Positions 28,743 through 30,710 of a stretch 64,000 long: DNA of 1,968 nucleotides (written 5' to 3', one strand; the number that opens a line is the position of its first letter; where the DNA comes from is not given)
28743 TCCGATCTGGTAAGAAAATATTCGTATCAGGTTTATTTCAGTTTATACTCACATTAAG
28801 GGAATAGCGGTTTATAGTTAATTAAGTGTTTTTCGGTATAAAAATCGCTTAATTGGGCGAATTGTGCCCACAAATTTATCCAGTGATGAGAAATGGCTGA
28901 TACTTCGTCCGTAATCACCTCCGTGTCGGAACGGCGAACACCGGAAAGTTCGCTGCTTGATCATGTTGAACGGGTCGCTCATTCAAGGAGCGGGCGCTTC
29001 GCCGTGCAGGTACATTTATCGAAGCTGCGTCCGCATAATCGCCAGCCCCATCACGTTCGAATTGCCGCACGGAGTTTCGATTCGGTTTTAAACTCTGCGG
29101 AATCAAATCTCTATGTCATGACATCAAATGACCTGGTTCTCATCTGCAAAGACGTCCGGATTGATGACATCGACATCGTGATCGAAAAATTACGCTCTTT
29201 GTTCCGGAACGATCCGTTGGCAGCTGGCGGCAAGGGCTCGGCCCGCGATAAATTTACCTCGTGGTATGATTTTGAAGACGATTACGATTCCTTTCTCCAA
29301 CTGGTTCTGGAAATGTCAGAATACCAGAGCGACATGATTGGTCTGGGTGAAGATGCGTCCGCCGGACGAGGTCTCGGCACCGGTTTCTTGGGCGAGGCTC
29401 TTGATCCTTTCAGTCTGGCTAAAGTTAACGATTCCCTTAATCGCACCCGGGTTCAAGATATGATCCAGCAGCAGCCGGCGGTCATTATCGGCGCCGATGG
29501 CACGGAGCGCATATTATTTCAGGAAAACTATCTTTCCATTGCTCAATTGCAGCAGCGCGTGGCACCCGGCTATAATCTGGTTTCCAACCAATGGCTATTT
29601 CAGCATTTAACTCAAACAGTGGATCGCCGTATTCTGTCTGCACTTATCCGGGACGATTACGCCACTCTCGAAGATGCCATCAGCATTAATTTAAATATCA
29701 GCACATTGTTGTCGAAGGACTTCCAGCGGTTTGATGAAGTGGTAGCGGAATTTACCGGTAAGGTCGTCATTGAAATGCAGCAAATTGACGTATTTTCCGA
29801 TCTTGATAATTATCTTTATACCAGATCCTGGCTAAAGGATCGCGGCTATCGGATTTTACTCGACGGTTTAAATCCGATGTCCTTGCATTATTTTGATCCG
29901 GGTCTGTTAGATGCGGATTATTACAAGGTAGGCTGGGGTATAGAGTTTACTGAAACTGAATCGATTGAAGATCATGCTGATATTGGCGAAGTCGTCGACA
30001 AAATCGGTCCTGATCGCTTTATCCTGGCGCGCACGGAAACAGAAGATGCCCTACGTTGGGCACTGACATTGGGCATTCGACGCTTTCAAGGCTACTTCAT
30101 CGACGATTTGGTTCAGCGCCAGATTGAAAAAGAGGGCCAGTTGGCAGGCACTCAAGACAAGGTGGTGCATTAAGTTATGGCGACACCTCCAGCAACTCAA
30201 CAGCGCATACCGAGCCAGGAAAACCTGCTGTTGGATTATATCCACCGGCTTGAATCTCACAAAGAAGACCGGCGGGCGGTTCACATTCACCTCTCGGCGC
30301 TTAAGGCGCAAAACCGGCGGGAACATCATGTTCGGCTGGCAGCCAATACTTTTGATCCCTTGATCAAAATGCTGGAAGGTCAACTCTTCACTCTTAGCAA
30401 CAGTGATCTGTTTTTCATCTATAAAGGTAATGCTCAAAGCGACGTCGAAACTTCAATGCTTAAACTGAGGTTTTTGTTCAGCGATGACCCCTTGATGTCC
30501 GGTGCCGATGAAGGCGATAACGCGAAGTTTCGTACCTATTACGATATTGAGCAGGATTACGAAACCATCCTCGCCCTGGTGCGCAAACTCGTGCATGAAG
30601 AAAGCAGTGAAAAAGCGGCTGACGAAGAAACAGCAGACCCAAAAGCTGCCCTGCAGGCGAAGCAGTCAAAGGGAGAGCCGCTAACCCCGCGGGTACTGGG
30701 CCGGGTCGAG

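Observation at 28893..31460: Translationally coupled pair of paralogous, doubly degenerate GGDEF-EAL-like proteins about 1.5 kb from the dcw promoter region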

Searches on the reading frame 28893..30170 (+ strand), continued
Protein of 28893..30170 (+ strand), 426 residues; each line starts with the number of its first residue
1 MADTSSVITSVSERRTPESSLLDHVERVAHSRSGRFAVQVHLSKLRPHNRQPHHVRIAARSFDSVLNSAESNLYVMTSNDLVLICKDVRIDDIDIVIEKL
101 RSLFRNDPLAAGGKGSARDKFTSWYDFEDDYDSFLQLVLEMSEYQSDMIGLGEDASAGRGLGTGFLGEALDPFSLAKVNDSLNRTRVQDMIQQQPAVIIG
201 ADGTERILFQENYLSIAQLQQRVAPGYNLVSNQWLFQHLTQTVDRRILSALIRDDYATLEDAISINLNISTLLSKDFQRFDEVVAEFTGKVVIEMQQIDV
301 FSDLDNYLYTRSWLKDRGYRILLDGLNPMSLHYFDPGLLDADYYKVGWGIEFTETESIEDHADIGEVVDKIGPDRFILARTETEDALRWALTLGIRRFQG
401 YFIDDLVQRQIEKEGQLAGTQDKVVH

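Call 84: find_encoding_contigs(protein=P0239, flank=3500, max_places=1)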
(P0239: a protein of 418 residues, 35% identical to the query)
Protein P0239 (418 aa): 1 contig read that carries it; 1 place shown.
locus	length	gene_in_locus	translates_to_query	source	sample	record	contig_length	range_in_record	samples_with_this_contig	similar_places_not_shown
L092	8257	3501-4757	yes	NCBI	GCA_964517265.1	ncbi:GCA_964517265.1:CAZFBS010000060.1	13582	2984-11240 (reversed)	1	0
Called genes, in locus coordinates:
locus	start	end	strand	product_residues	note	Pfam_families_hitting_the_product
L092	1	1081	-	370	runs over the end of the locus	PF03480:DctP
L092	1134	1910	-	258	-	PF00149:Metallophos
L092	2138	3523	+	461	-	-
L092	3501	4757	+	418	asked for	-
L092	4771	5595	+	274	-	PF00005:ABC_tran, PF13304:AAA_21 (faint)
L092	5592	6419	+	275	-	PF01061:ABC2_membrane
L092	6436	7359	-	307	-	PF00565:SNase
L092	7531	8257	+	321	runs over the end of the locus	PF12146:Hydrolase_4, PF00561:Abhydrolase_1, PF12697:Abhydrolase_6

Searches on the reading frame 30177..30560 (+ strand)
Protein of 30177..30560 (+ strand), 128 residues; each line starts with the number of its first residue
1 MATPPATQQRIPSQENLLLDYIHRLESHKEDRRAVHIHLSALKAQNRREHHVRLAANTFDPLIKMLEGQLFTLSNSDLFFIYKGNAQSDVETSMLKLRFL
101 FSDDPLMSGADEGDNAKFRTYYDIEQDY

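Call 29: search_solved_structures(query=A3, max_evalue=10, show_alignments=3)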
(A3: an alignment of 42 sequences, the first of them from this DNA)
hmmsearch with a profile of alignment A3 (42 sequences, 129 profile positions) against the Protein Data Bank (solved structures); distinct sequences matched with E-value up to 10: 3.
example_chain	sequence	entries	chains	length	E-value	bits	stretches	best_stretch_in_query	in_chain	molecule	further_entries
1psu_A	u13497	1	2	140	0.52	13.6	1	53-126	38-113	Phenylacetic acid degradation protein PaaI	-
2fs2_A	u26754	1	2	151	0.63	13.3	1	53-126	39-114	Phenylacetic acid degradation protein paaI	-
8h67_M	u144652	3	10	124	0.63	13.3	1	9-64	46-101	CRISPR associated protein Cas11b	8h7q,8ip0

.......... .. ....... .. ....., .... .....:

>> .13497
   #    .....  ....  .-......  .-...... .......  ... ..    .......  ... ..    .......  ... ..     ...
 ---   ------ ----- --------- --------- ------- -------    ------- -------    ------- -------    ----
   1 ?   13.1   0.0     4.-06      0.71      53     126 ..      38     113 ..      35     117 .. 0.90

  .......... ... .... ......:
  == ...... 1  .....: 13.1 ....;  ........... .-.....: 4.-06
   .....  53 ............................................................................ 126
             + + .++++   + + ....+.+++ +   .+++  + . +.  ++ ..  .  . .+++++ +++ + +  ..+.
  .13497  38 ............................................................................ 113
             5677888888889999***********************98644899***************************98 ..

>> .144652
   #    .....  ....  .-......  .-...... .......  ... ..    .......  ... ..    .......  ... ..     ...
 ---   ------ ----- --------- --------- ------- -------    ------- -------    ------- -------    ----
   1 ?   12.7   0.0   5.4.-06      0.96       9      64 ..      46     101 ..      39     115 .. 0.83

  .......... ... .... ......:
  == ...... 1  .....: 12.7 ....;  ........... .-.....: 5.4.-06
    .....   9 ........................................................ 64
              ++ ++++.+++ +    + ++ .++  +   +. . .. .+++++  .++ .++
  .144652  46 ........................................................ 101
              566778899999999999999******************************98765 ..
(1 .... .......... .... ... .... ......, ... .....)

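Call 30: search_protein_families(library=pfam, alignment_id=A3, max_evalue=10)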
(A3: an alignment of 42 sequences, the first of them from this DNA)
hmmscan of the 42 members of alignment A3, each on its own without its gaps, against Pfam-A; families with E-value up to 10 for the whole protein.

A. member 1, seq(128 aa): 1 family
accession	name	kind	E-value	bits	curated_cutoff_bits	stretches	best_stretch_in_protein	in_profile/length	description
PF16566.10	CREPT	-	0.081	13.4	29.3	1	10-47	52-89/147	Cell-cycle alteration and expression-elevated protein in tumour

B. families by the number of members that match (of 42 scanned): 21 families
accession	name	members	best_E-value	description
PF16566.10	CREPT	2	0.081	Cell-cycle alteration and expression-elevated protein in tumour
PF06805.18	Lambda_tail_I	2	0.11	Bacteriophage lambda tail assembly protein I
PF08734.17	GYD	1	0.012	GYD domain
PF09016.15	Pas_Saposin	1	0.014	Pas factor saposin fold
PF25181.1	Phage_Bbp19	1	0.022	Bbp19-like phage protein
PF03114.23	BAR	1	0.035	BAR domain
PF18391.7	CHIP_TPR_N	1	0.042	CHIP N-terminal tetratricopeptide repeat domain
PF12358.13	DUF3644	1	0.042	Domain of unknown function (DUF3644)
PF04090.18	Rrn11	1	0.05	RNA polymerase I-specific transcription initiation factor Rrn11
PF22946.1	SPEF2_D5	1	0.067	CPC1/SPEF2 domain D5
PF24131.1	DUF7398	1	0.1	Family of unknown function (DUF7398)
PF17200.10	sCache_2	1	0.11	Single Cache domain 2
PF19894.4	DUF6367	1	0.11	Family of unknown function (DUF6367)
PF08448.16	PAS_4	1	0.13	PAS fold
PF16216.10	GxGYxYP_N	1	0.13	GxGYxYP_N 1st domain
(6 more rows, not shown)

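Call 58: search_protein_representatives(alignment_id=A3)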
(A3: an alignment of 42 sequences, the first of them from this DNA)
Query: 42 sequences, 129 profile positions. Proteins with E-value up to 0.001 (for the whole library): 1001; up to 1e-10: 631; up to 1e-30: 139. The best 150 are listed.
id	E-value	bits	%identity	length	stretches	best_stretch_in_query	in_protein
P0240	7.3e-48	178.0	-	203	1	1-129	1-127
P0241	7.0e-46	171.6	-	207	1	1-129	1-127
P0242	1.0e-44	167.9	-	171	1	4-128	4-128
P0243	1.6e-44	167.2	-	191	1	7-129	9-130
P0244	1.6e-44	167.2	-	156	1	8-129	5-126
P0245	1.7e-44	167.2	-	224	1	11-129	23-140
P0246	2.7e-44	166.5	-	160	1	2-129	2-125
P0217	1.5e-43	164.1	-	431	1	6-129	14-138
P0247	2.5e-43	163.3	-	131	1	1-129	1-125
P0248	5.0e-43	162.4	-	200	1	8-129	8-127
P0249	7.3e-43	161.9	-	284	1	8-129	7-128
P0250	1.8e-42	160.6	-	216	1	14-129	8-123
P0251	2.0e-42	160.5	-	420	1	10-129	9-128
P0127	2.3e-42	160.3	-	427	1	1-129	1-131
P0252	2.5e-42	160.1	-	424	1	10-129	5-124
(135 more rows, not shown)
